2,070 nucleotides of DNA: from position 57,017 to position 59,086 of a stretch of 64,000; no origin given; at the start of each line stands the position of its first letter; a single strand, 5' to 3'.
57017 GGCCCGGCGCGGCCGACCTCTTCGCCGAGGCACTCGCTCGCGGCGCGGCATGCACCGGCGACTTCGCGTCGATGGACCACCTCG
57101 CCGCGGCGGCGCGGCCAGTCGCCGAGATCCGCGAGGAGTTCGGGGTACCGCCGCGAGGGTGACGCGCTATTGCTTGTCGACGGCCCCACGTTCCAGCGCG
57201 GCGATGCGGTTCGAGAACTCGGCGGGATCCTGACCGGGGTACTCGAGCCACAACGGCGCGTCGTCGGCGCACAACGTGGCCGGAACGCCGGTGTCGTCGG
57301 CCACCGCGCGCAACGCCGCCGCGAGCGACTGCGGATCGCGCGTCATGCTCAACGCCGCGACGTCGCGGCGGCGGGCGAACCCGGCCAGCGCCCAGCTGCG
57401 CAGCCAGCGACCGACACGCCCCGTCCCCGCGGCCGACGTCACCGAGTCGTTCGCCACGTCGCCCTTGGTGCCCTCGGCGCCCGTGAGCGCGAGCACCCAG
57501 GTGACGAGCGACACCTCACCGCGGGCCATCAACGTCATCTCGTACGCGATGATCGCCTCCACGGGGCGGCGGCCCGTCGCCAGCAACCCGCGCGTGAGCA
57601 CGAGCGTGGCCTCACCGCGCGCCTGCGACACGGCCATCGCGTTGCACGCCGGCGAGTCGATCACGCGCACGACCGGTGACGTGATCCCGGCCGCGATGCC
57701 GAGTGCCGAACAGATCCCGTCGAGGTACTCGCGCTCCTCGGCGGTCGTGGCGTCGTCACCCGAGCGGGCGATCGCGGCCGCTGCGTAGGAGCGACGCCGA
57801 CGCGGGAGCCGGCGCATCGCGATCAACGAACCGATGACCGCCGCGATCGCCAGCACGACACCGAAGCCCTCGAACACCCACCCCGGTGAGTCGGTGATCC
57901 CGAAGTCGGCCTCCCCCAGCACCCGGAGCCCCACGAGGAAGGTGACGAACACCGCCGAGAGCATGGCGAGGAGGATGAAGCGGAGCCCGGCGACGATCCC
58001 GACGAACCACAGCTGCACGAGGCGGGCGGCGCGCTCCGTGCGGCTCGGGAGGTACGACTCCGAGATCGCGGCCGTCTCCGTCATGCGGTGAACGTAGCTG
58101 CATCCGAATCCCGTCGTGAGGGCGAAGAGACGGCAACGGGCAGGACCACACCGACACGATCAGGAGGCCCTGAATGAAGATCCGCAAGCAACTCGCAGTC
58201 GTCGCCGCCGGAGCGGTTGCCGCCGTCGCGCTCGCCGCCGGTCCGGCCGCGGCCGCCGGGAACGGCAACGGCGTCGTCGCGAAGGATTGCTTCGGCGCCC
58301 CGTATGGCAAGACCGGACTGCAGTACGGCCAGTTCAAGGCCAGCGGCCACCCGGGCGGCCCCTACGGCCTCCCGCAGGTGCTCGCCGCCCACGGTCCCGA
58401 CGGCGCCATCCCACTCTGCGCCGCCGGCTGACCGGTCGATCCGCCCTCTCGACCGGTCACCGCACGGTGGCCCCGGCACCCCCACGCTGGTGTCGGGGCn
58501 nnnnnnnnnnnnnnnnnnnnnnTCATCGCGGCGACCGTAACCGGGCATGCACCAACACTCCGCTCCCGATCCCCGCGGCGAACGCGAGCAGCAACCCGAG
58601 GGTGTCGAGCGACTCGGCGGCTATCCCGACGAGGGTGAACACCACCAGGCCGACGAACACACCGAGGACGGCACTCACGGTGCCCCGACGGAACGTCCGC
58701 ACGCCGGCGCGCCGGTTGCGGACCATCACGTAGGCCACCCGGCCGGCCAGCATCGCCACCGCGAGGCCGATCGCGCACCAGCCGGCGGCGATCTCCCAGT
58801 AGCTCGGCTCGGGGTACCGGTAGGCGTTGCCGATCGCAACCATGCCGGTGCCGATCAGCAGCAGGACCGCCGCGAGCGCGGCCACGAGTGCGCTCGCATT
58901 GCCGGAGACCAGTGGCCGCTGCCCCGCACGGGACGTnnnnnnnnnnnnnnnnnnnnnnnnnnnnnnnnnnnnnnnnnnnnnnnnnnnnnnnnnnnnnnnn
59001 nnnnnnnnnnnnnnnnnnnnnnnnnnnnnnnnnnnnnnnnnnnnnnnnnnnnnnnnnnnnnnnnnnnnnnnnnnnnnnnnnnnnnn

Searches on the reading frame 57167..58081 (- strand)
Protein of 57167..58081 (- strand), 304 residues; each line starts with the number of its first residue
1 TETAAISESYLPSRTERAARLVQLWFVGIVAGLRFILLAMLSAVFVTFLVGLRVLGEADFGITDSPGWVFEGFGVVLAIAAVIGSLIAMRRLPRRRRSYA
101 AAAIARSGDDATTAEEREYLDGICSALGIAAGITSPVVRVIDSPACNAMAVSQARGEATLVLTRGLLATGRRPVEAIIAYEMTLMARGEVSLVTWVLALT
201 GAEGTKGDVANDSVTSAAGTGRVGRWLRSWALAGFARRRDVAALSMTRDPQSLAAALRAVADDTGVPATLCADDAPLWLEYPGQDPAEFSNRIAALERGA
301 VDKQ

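Call 17: search_protein_families(library=pfam, proteins=[window:57167-58081:-], max_evalue=0.1)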
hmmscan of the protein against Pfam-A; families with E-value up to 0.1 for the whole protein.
window:57167-58081:- (304 aa): 1 family
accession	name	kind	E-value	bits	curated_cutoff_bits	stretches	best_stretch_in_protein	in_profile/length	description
PF14316.11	DUF4381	-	0.081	13.7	27.2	0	64-117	10-66/145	Domain of unknown function (DUF4381)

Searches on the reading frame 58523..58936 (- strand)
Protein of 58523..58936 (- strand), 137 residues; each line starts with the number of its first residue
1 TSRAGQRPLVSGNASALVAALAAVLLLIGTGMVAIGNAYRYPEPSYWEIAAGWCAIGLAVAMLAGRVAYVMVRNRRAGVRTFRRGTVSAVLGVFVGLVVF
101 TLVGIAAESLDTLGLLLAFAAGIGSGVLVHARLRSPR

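Call 17: search_protein_families(library=pfam, proteins=[window:58523-58936:-], max_evalue=0.1)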
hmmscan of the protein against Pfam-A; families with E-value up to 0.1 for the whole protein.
window:58523-58936:- (137 aa): 1 family
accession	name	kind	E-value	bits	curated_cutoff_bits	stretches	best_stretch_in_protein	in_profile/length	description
PF01757.29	Acyl_transf_3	-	0.012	15.1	31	1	19-133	152-263/326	Acyltransferase domain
